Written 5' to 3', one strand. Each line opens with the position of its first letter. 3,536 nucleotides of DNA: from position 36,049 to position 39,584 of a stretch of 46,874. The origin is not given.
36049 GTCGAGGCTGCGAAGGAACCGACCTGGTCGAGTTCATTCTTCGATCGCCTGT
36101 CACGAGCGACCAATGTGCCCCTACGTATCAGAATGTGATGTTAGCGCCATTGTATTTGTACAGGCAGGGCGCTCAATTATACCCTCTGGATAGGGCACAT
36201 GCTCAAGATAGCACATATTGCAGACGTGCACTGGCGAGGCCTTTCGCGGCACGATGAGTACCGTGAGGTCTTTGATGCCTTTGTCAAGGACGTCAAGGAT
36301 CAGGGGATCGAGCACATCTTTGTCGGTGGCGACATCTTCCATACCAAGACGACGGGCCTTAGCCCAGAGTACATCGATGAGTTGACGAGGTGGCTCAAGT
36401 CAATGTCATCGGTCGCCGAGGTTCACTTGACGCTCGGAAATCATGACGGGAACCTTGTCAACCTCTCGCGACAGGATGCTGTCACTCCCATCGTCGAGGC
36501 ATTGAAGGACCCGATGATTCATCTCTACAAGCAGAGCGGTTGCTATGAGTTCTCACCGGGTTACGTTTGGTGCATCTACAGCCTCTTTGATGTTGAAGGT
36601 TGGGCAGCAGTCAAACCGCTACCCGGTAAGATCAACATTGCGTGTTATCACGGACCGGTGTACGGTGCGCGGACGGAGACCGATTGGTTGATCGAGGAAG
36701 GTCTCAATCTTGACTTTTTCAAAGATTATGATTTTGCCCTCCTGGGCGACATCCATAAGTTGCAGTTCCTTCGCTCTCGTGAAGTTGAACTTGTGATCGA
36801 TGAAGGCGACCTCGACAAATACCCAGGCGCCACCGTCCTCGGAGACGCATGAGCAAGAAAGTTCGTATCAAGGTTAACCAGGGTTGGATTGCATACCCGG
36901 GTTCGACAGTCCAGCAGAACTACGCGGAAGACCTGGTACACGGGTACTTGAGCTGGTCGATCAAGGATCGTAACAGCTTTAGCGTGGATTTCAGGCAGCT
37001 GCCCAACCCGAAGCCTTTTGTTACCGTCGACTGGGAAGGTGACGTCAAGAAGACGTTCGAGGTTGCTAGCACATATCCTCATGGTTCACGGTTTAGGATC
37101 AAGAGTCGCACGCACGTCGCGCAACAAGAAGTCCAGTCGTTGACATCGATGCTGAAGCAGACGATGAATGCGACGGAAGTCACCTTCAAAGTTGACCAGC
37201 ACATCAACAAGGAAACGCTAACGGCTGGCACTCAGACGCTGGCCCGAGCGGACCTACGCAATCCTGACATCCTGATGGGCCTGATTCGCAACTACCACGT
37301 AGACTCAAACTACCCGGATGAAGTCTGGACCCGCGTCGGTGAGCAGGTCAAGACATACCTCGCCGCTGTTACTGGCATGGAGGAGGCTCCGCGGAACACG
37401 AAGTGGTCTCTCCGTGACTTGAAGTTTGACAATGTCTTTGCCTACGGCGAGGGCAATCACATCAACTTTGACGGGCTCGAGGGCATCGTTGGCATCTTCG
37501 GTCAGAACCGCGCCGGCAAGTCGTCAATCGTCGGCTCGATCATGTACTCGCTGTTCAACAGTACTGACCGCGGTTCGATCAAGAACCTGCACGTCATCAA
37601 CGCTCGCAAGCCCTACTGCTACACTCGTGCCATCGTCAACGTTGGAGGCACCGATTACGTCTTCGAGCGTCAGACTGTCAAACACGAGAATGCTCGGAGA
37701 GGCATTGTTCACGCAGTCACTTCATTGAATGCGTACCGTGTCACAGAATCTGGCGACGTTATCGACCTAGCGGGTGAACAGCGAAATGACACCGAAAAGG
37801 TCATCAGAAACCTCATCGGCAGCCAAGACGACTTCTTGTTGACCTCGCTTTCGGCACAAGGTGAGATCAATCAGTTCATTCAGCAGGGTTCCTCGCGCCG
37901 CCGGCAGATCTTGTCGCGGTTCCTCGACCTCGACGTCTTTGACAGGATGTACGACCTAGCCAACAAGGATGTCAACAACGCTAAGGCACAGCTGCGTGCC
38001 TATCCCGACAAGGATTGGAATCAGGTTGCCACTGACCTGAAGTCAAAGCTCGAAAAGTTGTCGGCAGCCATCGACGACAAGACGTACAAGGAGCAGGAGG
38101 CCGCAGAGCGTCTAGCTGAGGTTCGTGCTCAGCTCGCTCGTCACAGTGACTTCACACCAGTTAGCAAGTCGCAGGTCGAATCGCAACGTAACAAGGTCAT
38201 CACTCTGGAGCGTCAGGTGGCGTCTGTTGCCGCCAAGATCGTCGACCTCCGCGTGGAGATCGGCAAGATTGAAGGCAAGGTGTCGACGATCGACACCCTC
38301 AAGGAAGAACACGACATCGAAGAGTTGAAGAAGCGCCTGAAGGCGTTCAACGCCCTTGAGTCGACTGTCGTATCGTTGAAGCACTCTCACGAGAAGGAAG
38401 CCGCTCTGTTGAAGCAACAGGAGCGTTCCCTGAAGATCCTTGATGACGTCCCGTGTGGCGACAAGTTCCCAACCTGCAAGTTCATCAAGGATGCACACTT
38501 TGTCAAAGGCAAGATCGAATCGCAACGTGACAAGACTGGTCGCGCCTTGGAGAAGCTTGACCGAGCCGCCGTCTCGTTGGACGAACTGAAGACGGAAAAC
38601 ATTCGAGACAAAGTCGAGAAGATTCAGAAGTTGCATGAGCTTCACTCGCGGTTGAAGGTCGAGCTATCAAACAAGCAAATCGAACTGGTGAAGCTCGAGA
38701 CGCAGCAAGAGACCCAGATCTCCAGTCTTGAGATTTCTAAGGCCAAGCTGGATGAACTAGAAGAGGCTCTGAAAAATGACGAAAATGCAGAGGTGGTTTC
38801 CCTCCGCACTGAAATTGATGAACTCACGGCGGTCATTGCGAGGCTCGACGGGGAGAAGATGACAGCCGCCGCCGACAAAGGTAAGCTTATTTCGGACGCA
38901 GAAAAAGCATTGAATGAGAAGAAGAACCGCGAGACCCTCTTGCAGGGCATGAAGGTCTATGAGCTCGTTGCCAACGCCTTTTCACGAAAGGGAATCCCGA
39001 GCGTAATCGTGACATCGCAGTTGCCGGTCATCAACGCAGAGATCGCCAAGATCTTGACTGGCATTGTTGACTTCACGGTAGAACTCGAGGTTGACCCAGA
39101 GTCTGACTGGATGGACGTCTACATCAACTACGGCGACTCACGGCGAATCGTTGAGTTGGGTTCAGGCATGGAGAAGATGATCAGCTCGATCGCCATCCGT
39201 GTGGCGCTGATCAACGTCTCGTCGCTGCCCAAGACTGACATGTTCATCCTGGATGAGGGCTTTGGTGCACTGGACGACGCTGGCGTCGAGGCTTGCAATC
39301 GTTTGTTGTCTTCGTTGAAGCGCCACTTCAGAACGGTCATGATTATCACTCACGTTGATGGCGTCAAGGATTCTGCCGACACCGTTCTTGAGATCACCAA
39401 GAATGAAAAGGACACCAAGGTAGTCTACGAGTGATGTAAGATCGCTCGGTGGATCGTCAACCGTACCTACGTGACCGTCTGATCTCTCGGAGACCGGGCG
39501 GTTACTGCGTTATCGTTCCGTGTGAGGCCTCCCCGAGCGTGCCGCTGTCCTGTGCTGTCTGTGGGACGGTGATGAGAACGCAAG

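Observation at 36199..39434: SbcD/SbcC boundary falls inside the Mre11 fold, with an imperfect 20-nt direct repeat at the junction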

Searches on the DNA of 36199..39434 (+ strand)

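Call 4: search_dna_similar(query=window:36199-39434:+, collection=phages, mode=near, max_rows=30)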
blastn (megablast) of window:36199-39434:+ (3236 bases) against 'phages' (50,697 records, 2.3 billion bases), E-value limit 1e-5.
No match.

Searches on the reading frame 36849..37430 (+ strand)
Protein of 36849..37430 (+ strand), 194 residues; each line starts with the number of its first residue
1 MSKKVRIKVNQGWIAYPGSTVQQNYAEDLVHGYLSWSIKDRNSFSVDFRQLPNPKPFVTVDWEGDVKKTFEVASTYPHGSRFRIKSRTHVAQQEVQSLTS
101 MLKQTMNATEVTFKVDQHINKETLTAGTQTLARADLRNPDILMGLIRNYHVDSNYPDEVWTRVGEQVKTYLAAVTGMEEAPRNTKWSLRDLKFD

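Call 5: search_dna_similar(query=window:36849-37430:+, collection=phages, mode=protein, max_rows=40, max_evalue=0.001)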
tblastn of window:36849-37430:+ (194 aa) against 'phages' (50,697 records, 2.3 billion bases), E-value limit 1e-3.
Records with a match: 1; places in all: 1; records where one place covers at least 80% of the query: 1.
Best place of each record, by identity: <60% 1.
By first word of the organism name: Microcystis 1.
By host as written in the record: Microcystis elabens 1.
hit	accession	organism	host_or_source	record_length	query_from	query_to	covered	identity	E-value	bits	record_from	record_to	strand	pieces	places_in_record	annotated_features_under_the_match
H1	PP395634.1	Microcystis phage Mel-JY01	Microcystis elabens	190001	14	186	89%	24.0%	3e-8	58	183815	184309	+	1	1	AAA domain containing protein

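Call 22: search_protein_families(library=phrogs, proteins=[window:36849-37430:+], max_evalue=0.01)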
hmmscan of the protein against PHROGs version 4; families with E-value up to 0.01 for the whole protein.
window:36849-37430:+ (194 aa): 0 families

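Call 27: find_homologous_proteins(query=window:36849-37430:+, max_evalue=0.00001)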
Query window:36849-37430:+ (194 aa): 3 proteins with E <= 0.00001 among 51 candidates.
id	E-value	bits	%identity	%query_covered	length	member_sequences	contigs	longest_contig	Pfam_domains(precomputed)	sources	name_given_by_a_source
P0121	1.1e-47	181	48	81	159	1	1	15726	-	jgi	-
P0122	5.5e-33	133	57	54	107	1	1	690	-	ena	-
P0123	1.7e-17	82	56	38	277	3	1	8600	PF12850.13,PF00149.34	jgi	-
